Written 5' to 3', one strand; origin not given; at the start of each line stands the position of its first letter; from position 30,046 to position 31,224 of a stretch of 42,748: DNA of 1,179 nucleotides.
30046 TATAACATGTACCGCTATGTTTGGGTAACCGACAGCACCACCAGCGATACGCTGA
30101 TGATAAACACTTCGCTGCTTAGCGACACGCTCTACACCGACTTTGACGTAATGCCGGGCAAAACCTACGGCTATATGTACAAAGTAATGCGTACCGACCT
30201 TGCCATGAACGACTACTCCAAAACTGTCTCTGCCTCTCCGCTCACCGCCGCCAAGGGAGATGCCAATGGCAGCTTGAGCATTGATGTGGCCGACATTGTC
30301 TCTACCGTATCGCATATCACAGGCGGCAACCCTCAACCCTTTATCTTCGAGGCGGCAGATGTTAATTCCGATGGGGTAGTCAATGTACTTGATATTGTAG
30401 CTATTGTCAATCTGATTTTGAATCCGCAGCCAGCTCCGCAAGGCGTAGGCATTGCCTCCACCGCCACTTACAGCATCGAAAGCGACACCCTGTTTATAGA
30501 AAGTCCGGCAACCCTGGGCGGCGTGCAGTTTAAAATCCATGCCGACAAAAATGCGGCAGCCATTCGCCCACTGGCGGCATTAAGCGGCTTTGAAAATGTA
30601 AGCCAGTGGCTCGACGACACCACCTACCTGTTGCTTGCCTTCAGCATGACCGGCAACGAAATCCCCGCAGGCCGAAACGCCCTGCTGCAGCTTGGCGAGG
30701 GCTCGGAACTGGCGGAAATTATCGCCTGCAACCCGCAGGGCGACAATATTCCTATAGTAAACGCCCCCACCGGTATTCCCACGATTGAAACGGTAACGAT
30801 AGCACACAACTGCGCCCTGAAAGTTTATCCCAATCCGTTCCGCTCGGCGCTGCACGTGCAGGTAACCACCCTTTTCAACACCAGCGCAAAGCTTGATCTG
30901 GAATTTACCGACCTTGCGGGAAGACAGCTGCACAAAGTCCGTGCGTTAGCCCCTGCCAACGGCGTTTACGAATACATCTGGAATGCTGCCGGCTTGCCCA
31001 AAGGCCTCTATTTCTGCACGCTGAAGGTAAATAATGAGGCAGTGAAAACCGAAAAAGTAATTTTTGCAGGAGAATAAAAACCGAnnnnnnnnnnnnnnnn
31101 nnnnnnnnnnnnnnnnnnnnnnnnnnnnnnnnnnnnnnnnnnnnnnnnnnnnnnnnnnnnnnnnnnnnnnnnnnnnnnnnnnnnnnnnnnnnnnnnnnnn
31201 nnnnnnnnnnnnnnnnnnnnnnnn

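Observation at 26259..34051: Dockerin-bearing S8 protease next to a three-cohesin scaffold, both T9SS-sorted: a candidate cell-surface protease-assembly system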

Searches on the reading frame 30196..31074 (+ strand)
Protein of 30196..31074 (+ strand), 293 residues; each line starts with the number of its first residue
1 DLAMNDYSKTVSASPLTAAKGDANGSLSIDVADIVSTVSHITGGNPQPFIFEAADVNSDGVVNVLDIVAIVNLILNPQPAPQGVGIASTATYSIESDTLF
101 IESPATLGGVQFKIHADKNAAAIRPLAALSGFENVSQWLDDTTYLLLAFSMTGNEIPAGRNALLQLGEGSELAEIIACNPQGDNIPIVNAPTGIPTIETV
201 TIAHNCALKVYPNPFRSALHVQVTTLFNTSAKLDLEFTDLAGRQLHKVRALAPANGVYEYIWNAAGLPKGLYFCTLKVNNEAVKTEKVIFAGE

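Call 43: find_homologous_proteins(query=window:30196-31074:+)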
Query window:30196-31074:+ (293 aa): 190 proteins with E <= 0.001 among 3319 candidates; the best 120 are listed.
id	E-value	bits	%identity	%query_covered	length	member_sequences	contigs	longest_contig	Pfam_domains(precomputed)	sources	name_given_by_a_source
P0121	2.8e-70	255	47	99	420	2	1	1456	PF00404.25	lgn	-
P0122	2.8e-68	249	46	99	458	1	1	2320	-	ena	-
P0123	8.4e-68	247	46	97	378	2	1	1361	PF00404.25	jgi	jgi:hypothetical protein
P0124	4.1e-67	245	46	97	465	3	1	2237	-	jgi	jgi:hypothetical protein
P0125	4.8e-67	245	46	99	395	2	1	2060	PF00404.25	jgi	jgi:hypothetical protein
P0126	4.2e-64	235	41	99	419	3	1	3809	PF00404.25,PF18962.8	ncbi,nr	ncbi:MAG: T9SS type A sorting domain-containing protein, partial [Bacteroidales bacterium]|nr:T9SS t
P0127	3.2e-62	229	43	96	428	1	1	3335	PF00404.25,PF18962.8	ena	-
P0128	6.3e-62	228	44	98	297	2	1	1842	-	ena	-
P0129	2.7e-61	226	44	96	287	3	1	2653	PF18962.8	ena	-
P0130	4.4e-61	225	42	97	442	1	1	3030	-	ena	-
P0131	1.8e-60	223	42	98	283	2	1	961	PF00404.25,PF18962.8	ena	-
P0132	2.1e-60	223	44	96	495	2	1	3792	PF18962.8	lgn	-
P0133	2.6e-60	223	40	99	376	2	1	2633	PF00404.25,PF18962.8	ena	-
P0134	3.2e-60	222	43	96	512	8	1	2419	PF18962.8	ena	-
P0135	1.3e-59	220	42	97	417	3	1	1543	PF18962.8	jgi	jgi:hypothetical protein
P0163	1.4e-55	207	40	97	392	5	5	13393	PF00404.25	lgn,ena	-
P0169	3.7e-55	206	40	99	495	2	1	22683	-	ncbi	-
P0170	3.7e-55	206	40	99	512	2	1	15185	PF00404.25,PF18962.8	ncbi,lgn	-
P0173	1.5e-54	204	40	99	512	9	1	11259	PF00404.25,PF18962.8,PF13860.13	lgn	-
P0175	1.9e-54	203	40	99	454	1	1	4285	PF00404.25,PF18962.8,PF13860.13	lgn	-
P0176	1.9e-54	203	40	97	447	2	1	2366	PF00404.25,PF18962.8,PF13860.13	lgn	-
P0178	5.3e-54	202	41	97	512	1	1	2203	PF00404.25,PF18962.8,PF13860.13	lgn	-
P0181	1.0e-53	201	39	99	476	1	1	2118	PF00404.25,PF18962.8,PF14524.13,PF13860.13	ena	-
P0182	1.1e-53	201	39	99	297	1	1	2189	PF00404.25,PF18962.8,PF13860.13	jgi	jgi:hypothetical protein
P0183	1.2e-53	201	39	99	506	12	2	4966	PF00404.25,PF18962.8,PF13860.13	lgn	-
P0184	6.0e-53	198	39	99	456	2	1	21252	PF00404.25,PF18962.8,PF13860.13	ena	-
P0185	6.6e-53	198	37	99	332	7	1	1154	PF00404.25,PF18962.8,PF13860.13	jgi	jgi:hypothetical protein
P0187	1.3e-52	197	39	99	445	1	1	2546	PF00404.25,PF18962.8,PF13860.13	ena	-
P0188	3.9e-52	196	39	99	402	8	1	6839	PF00404.25,PF18962.8,PF14524.13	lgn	-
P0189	5.6e-52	195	38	99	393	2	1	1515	PF00404.25,PF18962.8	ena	-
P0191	6.8e-52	195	38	99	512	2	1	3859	PF00404.25,PF18962.8,PF14524.13,PF13860.13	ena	-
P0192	7.2e-52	195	38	99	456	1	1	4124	PF00404.25,PF18962.8,PF13860.13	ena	-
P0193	1.5e-51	194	39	96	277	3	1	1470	PF00404.25,PF18962.8,PF13860.13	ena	-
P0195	4.4e-51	192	38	99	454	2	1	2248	PF00404.25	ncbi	ncbi:MAG: dockerin type I domain-containing protein, partial [Muribaculaceae bacterium]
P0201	3.4e-50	189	36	99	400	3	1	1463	PF00404.25,PF18962.8,PF13860.13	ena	-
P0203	7.9e-50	188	36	99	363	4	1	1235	PF00404.25,PF18962.8,PF13860.13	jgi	jgi:hypothetical protein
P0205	4.0e-49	186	54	61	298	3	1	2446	PF00404.25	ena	-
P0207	8.4e-48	182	35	99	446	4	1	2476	PF00404.25,PF18962.8,PF13860.13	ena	-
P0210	3.3e-47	180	46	65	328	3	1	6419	PF00404.25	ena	-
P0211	2.8e-46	177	37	99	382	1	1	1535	PF00404.25,PF18962.8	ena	-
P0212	6.1e-46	175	48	62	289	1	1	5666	PF00404.25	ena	-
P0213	1.2e-45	175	49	62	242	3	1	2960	PF00404.25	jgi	-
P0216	1.4e-44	171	37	97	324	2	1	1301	PF00404.25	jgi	jgi:hypothetical protein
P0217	1.6e-44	171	38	97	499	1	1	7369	PF00404.25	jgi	-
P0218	2.1e-44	170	38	99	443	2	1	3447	PF00404.25,PF18962.8,PF13860.13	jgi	jgi:hypothetical protein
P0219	4.0e-44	169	47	61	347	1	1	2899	PF00404.25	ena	-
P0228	4.3e-42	163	47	64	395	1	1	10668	PF00404.25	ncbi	-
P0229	5.6e-42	162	38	92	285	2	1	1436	PF00404.25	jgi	-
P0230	1.3e-41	161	47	64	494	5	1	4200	PF00404.25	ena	-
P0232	3.7e-41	160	37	95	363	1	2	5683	PF00404.25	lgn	-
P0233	4.4e-41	159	35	97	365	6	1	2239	PF00404.25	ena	-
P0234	7.6e-41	159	34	97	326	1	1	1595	PF00404.25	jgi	-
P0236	1.6e-40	158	40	76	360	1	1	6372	PF00404.25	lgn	-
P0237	2.7e-40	157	46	63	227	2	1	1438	PF00404.25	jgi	jgi:hypothetical protein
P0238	3.3e-40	157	44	68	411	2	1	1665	PF00404.25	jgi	jgi:hypothetical protein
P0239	4.1e-40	156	42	63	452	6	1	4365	PF00404.25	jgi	jgi:hypothetical protein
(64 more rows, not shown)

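Call 47: search_solved_structures(query=A2, max_evalue=10)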
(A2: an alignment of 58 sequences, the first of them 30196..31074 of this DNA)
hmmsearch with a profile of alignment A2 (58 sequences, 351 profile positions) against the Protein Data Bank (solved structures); distinct sequences matched with E-value up to 10: 13.
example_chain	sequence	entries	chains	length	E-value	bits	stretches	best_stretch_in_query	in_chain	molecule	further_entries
3mpc_A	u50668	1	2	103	0.0035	19.7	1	16-80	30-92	Fn3-like protein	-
2y3n_B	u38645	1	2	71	0.0045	19.4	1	86-135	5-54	CELLULOSOMAL FAMILY-48 PROCESSIVE GLYCOSIDE HYDROLASE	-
5lxv_B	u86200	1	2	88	0.0051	19.2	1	84-130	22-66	Carbohydrate-binding protein WP_009985128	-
6kg9_A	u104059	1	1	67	0.032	16.5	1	87-145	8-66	And cellulose-binding endoglucanase family 9 CelL ortholog dockerin domain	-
5g56_A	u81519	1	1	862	0.079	15.3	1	17-82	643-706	CARBOHYDRATE BINDING FAMILY 6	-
5z06_A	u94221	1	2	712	0.16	14.2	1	3-82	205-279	BDI_3064 protein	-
6kge_D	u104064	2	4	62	0.25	13.6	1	87-143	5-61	And cellulose-binding endoglucanase family 9 CelL ortholog dockerin domain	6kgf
5nrk_B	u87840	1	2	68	0.36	13.1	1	87-134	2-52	DocCel5: Type I dockerin repeat domain from A. cellulolyticus family 5 endoglucanase WP_01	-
6kgc_B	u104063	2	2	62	0.41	12.9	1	87-143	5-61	And cellulose-binding endoglucanase family 9 CelL ortholog dockerin domain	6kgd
2ggz_A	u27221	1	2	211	0.72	12.1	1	117-149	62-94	Guanylyl cyclase-activating protein 3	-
4u49_A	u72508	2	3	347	0.72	12.1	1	11-79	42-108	Pectate lyase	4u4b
3ul4_B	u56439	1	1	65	0.76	12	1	87-134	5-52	Cellulosome enzyme, dockerin type I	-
4uyq_B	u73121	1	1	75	1.9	10.7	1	88-137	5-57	Cellulosomal scaffoldin adaptor protein B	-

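Call 56: predict_structure(alignment_id=A2)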
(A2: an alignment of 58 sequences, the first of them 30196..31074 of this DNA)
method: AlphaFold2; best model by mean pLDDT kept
length: 293 residues; sequences in the alignment: 58
mean_pLDDT: 84.1   pTM: 0.60
mean pLDDT of the five models: 84.1, 83.1, 83.0, 82.8, 78.0
residues with pLDDT >= 90: 159; 70-90: 83; 50-70: 28; < 50: 23
segments of 3 or more residues with pLDDT < 50: 1-13, 79-85, 193-195
pLDDT, mean of each block of 10 residues (from residue 1): 41 61 87 92 89 91 91 75 56 92 92 92 92 94 95 92 94 92 81 51 78 95 78 91 91 75 93 92 93 84
secondary structure, 60 per line:
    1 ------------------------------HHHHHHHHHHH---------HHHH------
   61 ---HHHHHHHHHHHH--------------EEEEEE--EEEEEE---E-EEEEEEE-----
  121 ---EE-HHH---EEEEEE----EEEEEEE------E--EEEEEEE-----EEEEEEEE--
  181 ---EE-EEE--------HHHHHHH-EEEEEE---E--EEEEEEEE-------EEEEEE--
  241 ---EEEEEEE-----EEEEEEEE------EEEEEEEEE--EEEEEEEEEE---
elements in order: H31-41 H51-54 H64-75 E90-95 E98-103 E109-115 E133-138 E143-149 E159-165 E171-178 E187-189 H198-204 E206-211 E218-225 E233-238 E244-250 E256-263 E270-278 E281-290

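Call 59: fold_search(model_id=the predicted structure, library=pdb)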
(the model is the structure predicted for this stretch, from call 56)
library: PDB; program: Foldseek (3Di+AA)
matches with E <= 10: 1931; with E <= 0.001: 72
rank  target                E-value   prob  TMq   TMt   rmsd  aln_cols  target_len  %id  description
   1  2w1n                  2.6e-08  1.00  0.21  0.26  17.1       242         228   14  cohesin and fibronectin type-III double module construct from the Clostridium perfringens glycoside hydrolase GH84C (released 2009-02-03)
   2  8jmw_A                4.1e-06  1.00  0.22  0.15  13.0       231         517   10  Fibril form of serine peptidase Vpr (released 2023-12-06)
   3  6a8p_A                7.1e-06  1.00  0.23  0.12  16.5       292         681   10  Transglutaminase 2 mutant G224V in complex with GTP (released 2018-09-26)
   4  1kv3_A                1.2e-05  1.00  0.23  0.13  14.8       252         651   10  HUMAN TISSUE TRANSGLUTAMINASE IN GDP BOUND FORM (released 2002-03-13)
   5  8s80_C                1.6e-05  0.99  0.20  0.26  15.1       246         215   14  Domains 4 and 5 of Sap S-layer protein from Bacillus anthracis (released 2024-11-20)
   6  8s80_B                1.8e-05  0.99  0.20  0.26  15.5       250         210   15  Domains 4 and 5 of Sap S-layer protein from Bacillus anthracis (released 2024-11-20)
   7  8gul_A                2.0e-05  1.00  0.27  0.19  10.9       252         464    8  Chitin-active AA10 LPMO (GbpA) complexed with Cu(II) from Vibrio campbellii (released 2023-06-21)
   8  6a8p_C                2.2e-05  1.00  0.24  0.12  16.4       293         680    9  Transglutaminase 2 mutant G224V in complex with GTP (released 2018-09-26)
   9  3ly6_A                3.6e-05  0.99  0.23  0.12  15.9       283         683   11  Crystal structure of human transglutaminase 2 complex with adenosine 5' Triphosphate (released 2010-08-18)
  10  3s3j_A                5.1e-05  1.00  0.24  0.12  14.5       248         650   10  Transglutaminase 2 in complex with a novel inhibitor (released 2012-06-06)
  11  9m0e_A                5.7e-05  0.99  0.22  0.08  14.8       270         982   13  Enhancing the synthesis efficiency of galacto-oligosaccharides of a beta-galactosidase from Paenibacillus barengoltzii (released 2025-04-23)
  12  5e53_A                6.0e-05  1.00  0.22  0.22  17.2       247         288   12  Crystal structure of chicken CNTN1 FN1-FN3 domains (released 2016-08-31)
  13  8s80_F                6.0e-05  0.97  0.19  0.25  15.1       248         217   14  Domains 4 and 5 of Sap S-layer protein from Bacillus anthracis (released 2024-11-20)
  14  6kzb_A                6.7e-05  0.99  0.23  0.12  15.9       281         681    8  Transglutaminase2 complexed with calcium (released 2020-12-09)
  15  8s80_A                6.7e-05  0.97  0.20  0.25  15.6       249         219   14  Domains 4 and 5 of Sap S-layer protein from Bacillus anthracis (released 2024-11-20)
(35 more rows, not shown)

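Call 73: find_encoding_contigs(protein=P0169, flank=10000, max_places=1)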
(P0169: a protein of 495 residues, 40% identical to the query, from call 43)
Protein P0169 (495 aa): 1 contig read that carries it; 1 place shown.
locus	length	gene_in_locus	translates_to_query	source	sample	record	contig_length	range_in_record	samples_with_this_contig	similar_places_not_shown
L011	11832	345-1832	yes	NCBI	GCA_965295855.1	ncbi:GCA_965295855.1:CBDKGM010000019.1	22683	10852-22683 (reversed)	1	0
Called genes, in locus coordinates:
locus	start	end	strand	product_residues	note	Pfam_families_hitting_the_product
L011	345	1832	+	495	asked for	-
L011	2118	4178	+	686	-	PF00963:Cohesin (faint), PF22067:Cep192_D3 (faint), PF22073:Cep192_D4 (faint), PF22544:HYDIN_VesB_CFA65-like_Ig, PF15780:ASH (weak), PF07610:DUF1573 (weak), PF00404:Dockerin_1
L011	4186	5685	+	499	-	-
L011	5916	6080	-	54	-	PF00326:Peptidase_S9 (weak)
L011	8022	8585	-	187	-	PF15889:DUF4738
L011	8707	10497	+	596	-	PF00916:Sulfate_transp, PF16983:MFS_MOT1 (weak), PF01740:STAS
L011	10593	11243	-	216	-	PF03006:HlyIII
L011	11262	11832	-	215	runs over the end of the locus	-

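Call 74: find_encoding_contigs(protein=P0184, flank=10000, max_places=1)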
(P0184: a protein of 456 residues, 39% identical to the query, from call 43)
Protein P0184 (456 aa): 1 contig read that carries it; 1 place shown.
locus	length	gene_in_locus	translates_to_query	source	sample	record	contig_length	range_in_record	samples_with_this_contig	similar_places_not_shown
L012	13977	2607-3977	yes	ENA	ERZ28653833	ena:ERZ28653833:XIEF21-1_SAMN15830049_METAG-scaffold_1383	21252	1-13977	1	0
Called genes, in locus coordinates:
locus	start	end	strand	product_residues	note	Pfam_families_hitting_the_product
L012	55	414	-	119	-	-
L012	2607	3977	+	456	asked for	PF00404:Dockerin_1 (weak), PF13860:FlgD_ig (weak), PF18962:Por_Secre_tail (weak)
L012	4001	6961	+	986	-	PF07610:DUF1573 (faint), PF15780:ASH (weak), PF22073:Cep192_D4 (faint), PF22544:HYDIN_VesB_CFA65-like_Ig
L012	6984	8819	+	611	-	-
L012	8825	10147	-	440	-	PF01966:HD (weak), PF13286:HD_assoc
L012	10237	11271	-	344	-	PF00814:TsaD, PF02543:Carbam_trans_N (weak), PF22521:HypF_C_2 (weak)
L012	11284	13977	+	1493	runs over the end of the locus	PF05359:DUF748 (weak), PF04357:TamB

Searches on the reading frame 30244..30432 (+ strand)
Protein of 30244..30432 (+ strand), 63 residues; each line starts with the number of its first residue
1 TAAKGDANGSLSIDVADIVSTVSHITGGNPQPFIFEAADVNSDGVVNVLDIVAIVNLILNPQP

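Call 72: find_homologous_proteins(query=window:30244-30432:+)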
Query seq(63 aa): no candidate shares three 5-residue words with the query. No homologue found.
